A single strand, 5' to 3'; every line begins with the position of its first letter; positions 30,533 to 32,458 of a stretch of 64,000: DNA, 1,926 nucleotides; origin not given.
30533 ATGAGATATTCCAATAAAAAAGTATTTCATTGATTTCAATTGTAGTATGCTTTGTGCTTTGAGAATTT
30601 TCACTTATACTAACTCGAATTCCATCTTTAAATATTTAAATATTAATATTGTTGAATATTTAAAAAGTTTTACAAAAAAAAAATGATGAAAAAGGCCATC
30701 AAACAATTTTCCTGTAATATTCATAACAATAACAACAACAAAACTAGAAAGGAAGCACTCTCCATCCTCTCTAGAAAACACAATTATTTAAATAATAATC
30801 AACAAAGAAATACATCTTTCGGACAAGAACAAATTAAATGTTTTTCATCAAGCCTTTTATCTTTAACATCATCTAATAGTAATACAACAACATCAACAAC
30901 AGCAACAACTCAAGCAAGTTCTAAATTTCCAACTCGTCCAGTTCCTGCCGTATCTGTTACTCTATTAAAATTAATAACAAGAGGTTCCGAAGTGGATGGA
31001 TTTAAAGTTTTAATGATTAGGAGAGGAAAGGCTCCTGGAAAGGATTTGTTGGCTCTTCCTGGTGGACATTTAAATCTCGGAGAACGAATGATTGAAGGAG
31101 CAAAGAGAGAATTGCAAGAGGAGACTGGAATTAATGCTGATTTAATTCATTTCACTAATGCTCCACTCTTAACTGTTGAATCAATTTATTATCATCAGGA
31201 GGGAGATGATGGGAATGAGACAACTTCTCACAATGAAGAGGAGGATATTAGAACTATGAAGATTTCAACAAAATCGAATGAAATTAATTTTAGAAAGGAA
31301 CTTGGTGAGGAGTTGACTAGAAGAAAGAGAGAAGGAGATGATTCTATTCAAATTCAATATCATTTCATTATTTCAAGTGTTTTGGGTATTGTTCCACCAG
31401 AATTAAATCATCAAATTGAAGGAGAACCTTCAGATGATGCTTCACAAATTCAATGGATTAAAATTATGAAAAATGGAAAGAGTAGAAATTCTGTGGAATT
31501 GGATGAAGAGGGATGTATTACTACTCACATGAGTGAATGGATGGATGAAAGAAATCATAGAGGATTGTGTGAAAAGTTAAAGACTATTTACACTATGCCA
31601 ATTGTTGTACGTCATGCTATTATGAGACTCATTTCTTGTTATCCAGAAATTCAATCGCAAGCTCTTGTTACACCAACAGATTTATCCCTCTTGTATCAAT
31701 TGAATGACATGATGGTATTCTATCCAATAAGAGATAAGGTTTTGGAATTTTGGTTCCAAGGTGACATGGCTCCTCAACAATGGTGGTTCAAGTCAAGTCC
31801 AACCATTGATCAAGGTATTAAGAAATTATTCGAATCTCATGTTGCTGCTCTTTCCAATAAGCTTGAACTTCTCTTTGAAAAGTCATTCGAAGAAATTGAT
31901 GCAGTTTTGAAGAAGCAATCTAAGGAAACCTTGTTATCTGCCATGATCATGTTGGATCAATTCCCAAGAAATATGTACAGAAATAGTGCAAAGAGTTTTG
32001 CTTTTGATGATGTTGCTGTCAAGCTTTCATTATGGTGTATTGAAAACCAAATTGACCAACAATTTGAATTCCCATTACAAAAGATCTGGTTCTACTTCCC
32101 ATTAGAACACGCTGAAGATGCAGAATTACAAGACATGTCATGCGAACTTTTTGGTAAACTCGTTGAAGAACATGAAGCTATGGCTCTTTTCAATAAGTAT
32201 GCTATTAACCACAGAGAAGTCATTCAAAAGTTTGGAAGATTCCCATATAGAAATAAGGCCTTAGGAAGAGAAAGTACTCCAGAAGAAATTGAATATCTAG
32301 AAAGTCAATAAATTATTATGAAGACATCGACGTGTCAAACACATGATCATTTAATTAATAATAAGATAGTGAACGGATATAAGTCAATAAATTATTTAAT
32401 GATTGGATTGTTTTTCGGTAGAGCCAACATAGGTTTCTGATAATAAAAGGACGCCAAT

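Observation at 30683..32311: Unusual single-polypeptide fusion of a Nudix hydrolase domain with a DUF924-like domain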

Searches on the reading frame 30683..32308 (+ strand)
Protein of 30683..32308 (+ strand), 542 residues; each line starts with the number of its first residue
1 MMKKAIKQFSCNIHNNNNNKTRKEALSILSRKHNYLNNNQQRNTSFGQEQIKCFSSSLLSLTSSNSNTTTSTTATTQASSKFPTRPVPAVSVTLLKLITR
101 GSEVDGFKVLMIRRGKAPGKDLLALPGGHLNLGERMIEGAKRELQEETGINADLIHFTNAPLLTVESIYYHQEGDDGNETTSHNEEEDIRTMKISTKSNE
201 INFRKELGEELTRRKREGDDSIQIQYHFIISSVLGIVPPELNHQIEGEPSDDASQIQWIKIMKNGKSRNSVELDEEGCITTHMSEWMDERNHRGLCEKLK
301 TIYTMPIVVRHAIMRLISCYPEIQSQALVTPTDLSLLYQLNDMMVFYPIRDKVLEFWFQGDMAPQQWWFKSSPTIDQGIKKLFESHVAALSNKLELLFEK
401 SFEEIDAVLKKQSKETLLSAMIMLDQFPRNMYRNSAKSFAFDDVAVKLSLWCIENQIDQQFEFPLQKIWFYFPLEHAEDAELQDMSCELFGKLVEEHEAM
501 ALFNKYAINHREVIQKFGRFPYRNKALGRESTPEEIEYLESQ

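Call 3: search_protein_families(library=pfam, proteins=[window:30683-32308:+], max_evalue=0.1)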
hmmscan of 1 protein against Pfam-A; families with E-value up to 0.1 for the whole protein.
window:30683-32308:+ (542 aa): 3 families
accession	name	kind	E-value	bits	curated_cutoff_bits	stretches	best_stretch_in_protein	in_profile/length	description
PF06041.17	DUF924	-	1.5e-53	182.1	27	1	353-541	1-178/180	Bacterial protein of unknown function (DUF924)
PF00293.34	NUDIX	-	4.8e-13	49.7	21.1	1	107-192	16-113/134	NUDIX domain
PF22327.2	Nudt16-like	-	0.099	13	27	0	122-160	34-73/161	U8 snoRNA-decapping enzyme-like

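Call 4: search_protein_families(library=ncbifam, proteins=[window:30683-32308:+], max_evalue=0.1)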
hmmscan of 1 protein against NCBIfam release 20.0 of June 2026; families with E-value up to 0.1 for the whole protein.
window:30683-32308:+ (542 aa): 18 families
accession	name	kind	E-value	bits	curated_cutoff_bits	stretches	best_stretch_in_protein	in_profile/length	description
NF003790.0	PRK05379.2-2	equivalog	2.7e-09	36.6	403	1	77-153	203-274/354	bifunctional nicotinamide mononucleotide adenylyltransferase/ADP-ribose pyrophosphatase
NF003791.0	PRK05379.2-3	equivalog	4.3e-09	36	409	1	105-151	211-257/340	bifunctional nicotinamide-nucleotide adenylyltransferase/Nudix hydroxylase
NF003786.0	PRK05379.1-2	equivalog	3.5e-07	29.8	397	1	105-149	227-271/354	bifunctional nicotinamide-nucleotide adenylyltransferase/Nudix hydroxylase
TIGR00586.1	mutt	equivalog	4.6e-07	29.9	97.9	1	121-153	32-64/129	8-oxo-dGTP diphosphatase MutT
NF003785.0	PRK05379.1-1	equivalog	8.3e-07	28.5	418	1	108-153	215-260/347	bifunctional nicotinamide-nucleotide adenylyltransferase/Nudix hydroxylase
NF003788.0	PRK05379.1-5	equivalog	9.6e-07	28.4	354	1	104-151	221-268/351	bifunctional nicotinamide-nucleotide adenylyltransferase/Nudix hydroxylase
NF003787.0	PRK05379.1-4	equivalog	1.6e-06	27.3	449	1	104-151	216-263/346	bifunctional nicotinamide-nucleotide adenylyltransferase/Nudix hydroxylase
NF008736.0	PRK11762.1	equivalog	5.1e-05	22.9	169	1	122-158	75-111/186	ADP compounds hydrolase NudE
NF050029.2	TransRepNtr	equivalog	5.5e-05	22.7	400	1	107-153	36-84/245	ADPR responsive transcriptional repressor NtrR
NF006530.0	PRK08999.1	equivalog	5.6e-05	22.3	245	1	114-171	26-79/315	Nudix family hydrolase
TIGR02705.1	nudix_YtkD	equivalog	0.00025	20.6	154.4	1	124-158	48-82/156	RNA deprotection pyrophosphohydrolase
NF008044.0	PRK10776.1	equivalog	0.0036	17.2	148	1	121-154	31-64/130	8-oxo-dGTP diphosphatase MutT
NF041652.1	Nud_hyd_Dein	equivalog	0.0091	16.2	200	1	109-162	27-84/152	Nudix hydrolase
NF012016.0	PRK15472.1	equivalog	0.0093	15.7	95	1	114-156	26-66/141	nucleoside triphosphatase NudI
NF006961.0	PRK09438.1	equivalog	0.012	15.1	103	1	108-153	21-64/151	dihydroneopterin triphosphate diphosphatase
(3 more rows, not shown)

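Call 6: find_homologous_proteins(query=window:30683-32308:+)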
Query window:30683-32308:+ (542 aa): 4 proteins with E <= 0.001 among 8000 candidates.
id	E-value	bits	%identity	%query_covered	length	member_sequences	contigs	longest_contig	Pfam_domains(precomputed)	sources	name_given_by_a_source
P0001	0.0e+0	1231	100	100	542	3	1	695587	PF00293.35,PF06041.18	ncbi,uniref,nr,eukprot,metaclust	ncbi:predicted protein [Naegleria gruberi]|uniref:Predicted protein n=2 Tax=Naegleria gruberi TaxID=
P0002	5.7e-172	591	55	87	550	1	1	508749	PF00293.35,PF06041.18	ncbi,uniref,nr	ncbi:hypothetical protein C9374_008033 [Naegleria lovaniensis]|uniref:Nudix hydrolase domain-contain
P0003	1.6e-166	573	50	95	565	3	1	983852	PF00293.35,PF06041.18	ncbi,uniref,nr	ncbi:hypothetical protein FDP41_010955 [Naegleria fowleri]|uniref:Nudix hydrolase domain-containing 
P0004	7.4e-107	376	46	73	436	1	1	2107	PF00293.35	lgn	-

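Call 7: search_solved_structures(query=window:30683-32308:+, max_evalue=0.01, show_alignments=2)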
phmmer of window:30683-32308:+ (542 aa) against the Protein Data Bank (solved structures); distinct sequences matched with E-value up to 0.01: 22.
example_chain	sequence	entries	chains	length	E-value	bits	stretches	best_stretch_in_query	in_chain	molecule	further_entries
2i6h_A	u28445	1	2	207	3.7e-22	81.9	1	396-541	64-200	Hypothetical protein Atu0120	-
2qjo_A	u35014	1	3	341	1.8e-06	30.2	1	103-153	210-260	Bifunctional NMN adenylyltransferase/Nudix hydrolase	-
6fl4_A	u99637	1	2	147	4e-06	29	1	105-155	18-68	Nudix hydrolase 1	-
6dby_A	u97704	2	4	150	4.1e-06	29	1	104-155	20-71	Nudix hydrolase 1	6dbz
5gp0_E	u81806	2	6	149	4.1e-06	29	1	105-155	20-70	Nudix hydrolase 1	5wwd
2qjt_B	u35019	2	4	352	9e-06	27.9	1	108-169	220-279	Nicotinamide-nucleotide adenylyltransferase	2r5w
2fml_A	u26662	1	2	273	1.8e-05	26.9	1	80-151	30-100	MutT/nudix family protein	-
5wy6_E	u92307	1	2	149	2.8e-05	26.2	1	105-155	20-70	Nudix hydrolase 1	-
2yyh_A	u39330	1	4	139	4.8e-05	25.5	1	98-154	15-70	8-OXO-dGTPase domain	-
1jrk_A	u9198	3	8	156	0.0001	24.4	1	97-159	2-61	Nudix homolog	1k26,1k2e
7b67_A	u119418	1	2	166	0.00016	23.7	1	109-172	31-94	Nucleotide triphosphate diphosphatase NUDT15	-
6ypb_A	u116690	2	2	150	0.00017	23.7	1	105-156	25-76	Geranyl diphosphate phosphohydrolase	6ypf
7b64_A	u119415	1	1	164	0.00022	23.3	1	109-172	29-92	Nucleotide triphosphate diphosphatase NUDT15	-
5bon_A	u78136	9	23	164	0.00022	23.3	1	109-172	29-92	Probable 8-oxo-dGTP diphosphatase NUDT15 | Nucleotide triphosphate diphosphatase NUDT15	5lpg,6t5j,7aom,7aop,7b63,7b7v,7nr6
7b65_A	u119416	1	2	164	0.00022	23.3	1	109-172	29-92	Nucleotide triphosphate diphosphatase NUDT15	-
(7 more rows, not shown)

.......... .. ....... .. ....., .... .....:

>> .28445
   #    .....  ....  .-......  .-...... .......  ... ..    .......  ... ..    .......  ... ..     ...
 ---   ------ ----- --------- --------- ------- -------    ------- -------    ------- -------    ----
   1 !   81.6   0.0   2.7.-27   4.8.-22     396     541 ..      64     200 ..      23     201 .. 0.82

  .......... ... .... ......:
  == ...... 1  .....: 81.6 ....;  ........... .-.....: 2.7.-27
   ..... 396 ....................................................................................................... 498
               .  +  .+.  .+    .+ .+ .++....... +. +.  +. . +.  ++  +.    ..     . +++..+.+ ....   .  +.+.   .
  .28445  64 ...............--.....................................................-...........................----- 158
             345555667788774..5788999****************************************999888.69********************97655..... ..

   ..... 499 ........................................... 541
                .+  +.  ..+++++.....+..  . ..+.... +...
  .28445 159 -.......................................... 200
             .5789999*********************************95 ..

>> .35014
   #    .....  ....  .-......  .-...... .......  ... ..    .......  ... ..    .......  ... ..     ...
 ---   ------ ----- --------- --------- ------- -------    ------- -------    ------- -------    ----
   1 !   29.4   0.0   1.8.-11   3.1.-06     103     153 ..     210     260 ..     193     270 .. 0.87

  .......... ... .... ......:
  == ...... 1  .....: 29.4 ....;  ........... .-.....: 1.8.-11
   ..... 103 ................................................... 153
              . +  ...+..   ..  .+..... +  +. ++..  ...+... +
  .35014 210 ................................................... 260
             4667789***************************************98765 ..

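Call 21: search_protein_representatives(protein=window:30935-32308:+)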
Query: 458 residues. Proteins with E-value up to 0.001 (for the whole library): 6115; up to 1e-10: 2370; up to 1e-30: 8. The best 150 are listed.
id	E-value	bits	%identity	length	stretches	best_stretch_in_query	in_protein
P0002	5.5e-168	575.9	58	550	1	2-456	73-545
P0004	2.4e-102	359.5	49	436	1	1-371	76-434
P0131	3.1e-52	194.4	40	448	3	248-391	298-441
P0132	5.6e-38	147.4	40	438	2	330-454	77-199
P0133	2.9e-32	128.6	46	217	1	267-456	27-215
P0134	1.5e-31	126.2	44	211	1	265-458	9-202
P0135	1.9e-31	125.9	42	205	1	266-456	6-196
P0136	9.6e-31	123.6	49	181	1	283-456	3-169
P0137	1.1e-30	123.4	44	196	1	267-456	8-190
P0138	5.6e-30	121.1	32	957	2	262-457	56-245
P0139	2.4e-29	118.9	39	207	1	268-456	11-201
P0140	2.1e-28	115.9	41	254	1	268-455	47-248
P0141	3.5e-28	115.1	41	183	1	268-457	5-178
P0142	3.5e-28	115.1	43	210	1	267-458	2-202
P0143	4.9e-28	114.6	45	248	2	332-457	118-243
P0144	5.7e-28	114.4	37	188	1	267-455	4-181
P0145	9.7e-28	113.7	43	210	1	266-456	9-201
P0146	1.6e-27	112.9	46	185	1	267-456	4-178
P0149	3.7e-27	111.8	35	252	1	264-457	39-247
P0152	6.8e-27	110.9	39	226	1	275-456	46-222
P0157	1.3e-26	110.0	40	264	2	319-456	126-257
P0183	2.2e-25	105.9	39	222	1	266-456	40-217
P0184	2.3e-25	105.8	40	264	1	245-456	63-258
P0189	3.8e-25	105.1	39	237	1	264-457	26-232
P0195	5.0e-25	104.7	38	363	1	254-456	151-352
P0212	1.3e-24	103.4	39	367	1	269-456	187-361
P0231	2.8e-24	102.3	48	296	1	329-456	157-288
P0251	6.0e-24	101.2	43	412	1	268-455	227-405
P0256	7.0e-24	101.0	41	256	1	267-456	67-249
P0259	7.6e-24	100.8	40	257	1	268-456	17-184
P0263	8.5e-24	100.7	38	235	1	281-456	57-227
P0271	1.2e-23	100.2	39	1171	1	267-457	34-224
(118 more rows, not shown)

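Call 22: search_protein_families(library=pfam, proteins=[P0131, P0132, P0138, P0195, P0212, P0251, P0271, P0231, P0259, P0184], max_evalue=0.01)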
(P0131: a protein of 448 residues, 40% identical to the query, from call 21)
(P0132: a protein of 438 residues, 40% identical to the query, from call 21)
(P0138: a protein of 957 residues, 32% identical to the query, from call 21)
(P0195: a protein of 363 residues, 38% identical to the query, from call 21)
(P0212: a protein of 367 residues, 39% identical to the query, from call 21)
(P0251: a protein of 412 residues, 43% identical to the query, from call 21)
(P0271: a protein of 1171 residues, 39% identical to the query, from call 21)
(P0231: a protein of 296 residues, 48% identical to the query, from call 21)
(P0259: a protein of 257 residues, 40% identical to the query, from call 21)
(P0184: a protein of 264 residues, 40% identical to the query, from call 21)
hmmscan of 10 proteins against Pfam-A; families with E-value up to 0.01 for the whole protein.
P0131 (448 aa): 2 families
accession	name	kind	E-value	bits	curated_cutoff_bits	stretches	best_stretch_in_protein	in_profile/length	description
PF00293.34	NUDIX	-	1.5e-11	44.8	21.1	1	73-132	11-67/134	NUDIX domain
PF06041.17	DUF924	-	5.8e-08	33.5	27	1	319-440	1-109/180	Bacterial protein of unknown function (DUF924)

P0132 (438 aa): 1 family
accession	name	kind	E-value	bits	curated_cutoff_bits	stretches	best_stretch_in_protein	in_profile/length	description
PF06041.17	DUF924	-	1.1e-108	361.7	27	2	23-199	1-175/180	Bacterial protein of unknown function (DUF924)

P0138 (957 aa): 1 family
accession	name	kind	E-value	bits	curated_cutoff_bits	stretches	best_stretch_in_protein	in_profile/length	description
PF06041.17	DUF924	-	4e-79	265.4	27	2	513-697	1-178/180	Bacterial protein of unknown function (DUF924)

P0195 (363 aa): 1 family
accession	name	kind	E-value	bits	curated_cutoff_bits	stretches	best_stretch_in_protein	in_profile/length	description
PF06041.17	DUF924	-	2.8e-56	190.9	27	1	166-353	1-178/180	Bacterial protein of unknown function (DUF924)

P0212 (367 aa): 5 families
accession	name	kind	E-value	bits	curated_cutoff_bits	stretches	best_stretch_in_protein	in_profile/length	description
PF06041.17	DUF924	-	2.4e-63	213.9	27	1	187-364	1-180/180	Bacterial protein of unknown function (DUF924)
PF00583.31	Acetyltransf_1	-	2.1e-15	57.4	20.7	1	52-146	22-115/116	Acetyltransferase (GNAT) family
PF13508.13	Acetyltransf_7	-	1.6e-08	35.2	27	1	61-146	3-81/84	Acetyltransferase (GNAT) domain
PF13673.13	Acetyltransf_10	-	3.1e-08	34.1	23.6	1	50-150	20-110/128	Acetyltransferase (GNAT) domain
PF08445.16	FR47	-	0.00019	21.8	22.1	1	91-147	22-77/86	FR47-like protein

P0251 (412 aa): 7 families
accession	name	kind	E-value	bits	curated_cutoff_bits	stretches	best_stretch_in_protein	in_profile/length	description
PF06080.18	DUF938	-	6.7e-65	219.1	27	1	8-201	1-202/202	Protein of unknown function (DUF938)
PF06041.17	DUF924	-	1.4e-63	214.7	27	1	228-409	1-180/180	Bacterial protein of unknown function (DUF924)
PF13649.12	Methyltransf_25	-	3.9e-09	37.5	27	1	35-132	1-97/97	Methyltransferase domain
PF08242.18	Methyltransf_12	-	5.9e-06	27.4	30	1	36-134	1-98/98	Methyltransferase domain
PF08241.18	Methyltransf_11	-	6.3e-05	24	21.2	1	36-135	1-94/95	Methyltransferase domain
PF13489.12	Methyltransf_23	-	0.0026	17.9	27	1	20-143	11-123/164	Methyltransferase domain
PF01135.25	PCMT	-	0.0064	16.7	20.3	0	21-51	65-93/210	Protein-L-isoaspartate(D-aspartate) O-methyltransferase (PCMT)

P0271 (1171 aa): 7 families
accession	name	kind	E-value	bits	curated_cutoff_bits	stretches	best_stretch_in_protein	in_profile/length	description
PF06041.17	DUF924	-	1.1e-55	189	27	1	36-224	1-178/180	Bacterial protein of unknown function (DUF924)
PF03959.19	FSH1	-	1.4e-48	165.8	21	1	290-484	4-204/211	Serine hydrolase (FSH1)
PF13516.12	LRR_6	-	3.5e-19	67.7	23.4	1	1081-1104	1-24/24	Leucine Rich repeat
PF11443.14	DUF2828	-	2.3e-06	27.2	29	1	631-742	199-300/405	Domain of unknown function (DUF2828)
PF08032.17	SpoU_sub_bind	-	2.6e-06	28.1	22.8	0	890-914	2-26/76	RNA 2'-O ribose methyltransferase substrate binding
PF00560.39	LRR_1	-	0.00031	20.7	20.6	0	990-1003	2-15/23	Leucine Rich Repeat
PF12799.13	LRR_4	-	0.0035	18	27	0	990-1029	3-37/44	Leucine Rich repeats (2 copies)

P0231 (296 aa): 1 family
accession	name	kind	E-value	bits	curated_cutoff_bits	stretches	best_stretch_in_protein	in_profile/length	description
PF06041.17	DUF924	-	1e-61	208.7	27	1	103-291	2-180/180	Bacterial protein of unknown function (DUF924)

P0259 (257 aa): 1 family
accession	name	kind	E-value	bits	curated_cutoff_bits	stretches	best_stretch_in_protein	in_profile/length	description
PF06041.17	DUF924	-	2.1e-51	175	27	1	18-186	1-179/180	Bacterial protein of unknown function (DUF924)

P0184 (264 aa): 1 family
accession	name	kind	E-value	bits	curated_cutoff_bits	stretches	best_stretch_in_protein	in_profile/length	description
PF06041.17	DUF924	-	4.9e-63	213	27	1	87-261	1-180/180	Bacterial protein of unknown function (DUF924)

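Call 25: find_encoding_contigs(protein=P0004, flank=3000, max_places=3)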
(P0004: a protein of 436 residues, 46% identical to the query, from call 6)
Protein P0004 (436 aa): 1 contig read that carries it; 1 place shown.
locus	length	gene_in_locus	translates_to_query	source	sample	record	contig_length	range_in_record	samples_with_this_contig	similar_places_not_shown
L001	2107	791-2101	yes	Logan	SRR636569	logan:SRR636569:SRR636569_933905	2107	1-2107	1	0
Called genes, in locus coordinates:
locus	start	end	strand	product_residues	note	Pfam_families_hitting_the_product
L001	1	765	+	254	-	?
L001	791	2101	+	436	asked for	PF00293:NUDIX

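Call 28: predict_structure(alignment_id=A2)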
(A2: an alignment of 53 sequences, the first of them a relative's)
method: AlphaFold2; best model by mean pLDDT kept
length: 542 residues; sequences in the alignment: 53
mean_pLDDT: 75.0   pTM: 0.64
mean pLDDT of the five models: 75.0, 74.3, 73.1, 68.3, 67.4
residues with pLDDT >= 90: 232; 70-90: 122; 50-70: 50; < 50: 138
segments of 3 or more residues with pLDDT < 50: 1-81, 165-202, 225-227, 326-340
pLDDT, mean of each block of 10 residues (from residue 1): 31 35 43 37 31 28 34 41 67 92 90 89 92 89 95 82 49 45 39 36 56 70 53 85 88 92 80 93 88 87 86 78 54 42 75 86 66 91 89 92 92 95 97 96 98 98 96 98 99 98 98 98 97 97 78
secondary structure, 60 per line:
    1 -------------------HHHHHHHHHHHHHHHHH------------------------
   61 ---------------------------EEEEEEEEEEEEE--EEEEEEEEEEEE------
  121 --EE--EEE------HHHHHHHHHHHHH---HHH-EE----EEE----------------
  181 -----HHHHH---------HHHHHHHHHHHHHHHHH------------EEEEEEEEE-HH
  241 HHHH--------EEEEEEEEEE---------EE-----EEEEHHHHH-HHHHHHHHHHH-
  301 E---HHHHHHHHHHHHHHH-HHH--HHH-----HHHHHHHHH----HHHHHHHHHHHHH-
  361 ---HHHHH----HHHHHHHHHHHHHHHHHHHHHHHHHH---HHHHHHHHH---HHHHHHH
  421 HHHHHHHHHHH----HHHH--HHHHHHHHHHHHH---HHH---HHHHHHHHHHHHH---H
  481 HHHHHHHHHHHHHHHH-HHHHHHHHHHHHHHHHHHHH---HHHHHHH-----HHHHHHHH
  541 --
elements in order: H20-36 E88-100 E103-114 E127-129 H136-148 E162-164 H186-190 H200-216 E229-237 H239-244 E253-262 E279-282 H283-287 H289-299 H305-319 H334-342 H347-359 H364-368 H373-398 H402-410 H414-431 H436-439 H442-454 H464-476 H480-496 H498-517 H521-527 H533-540
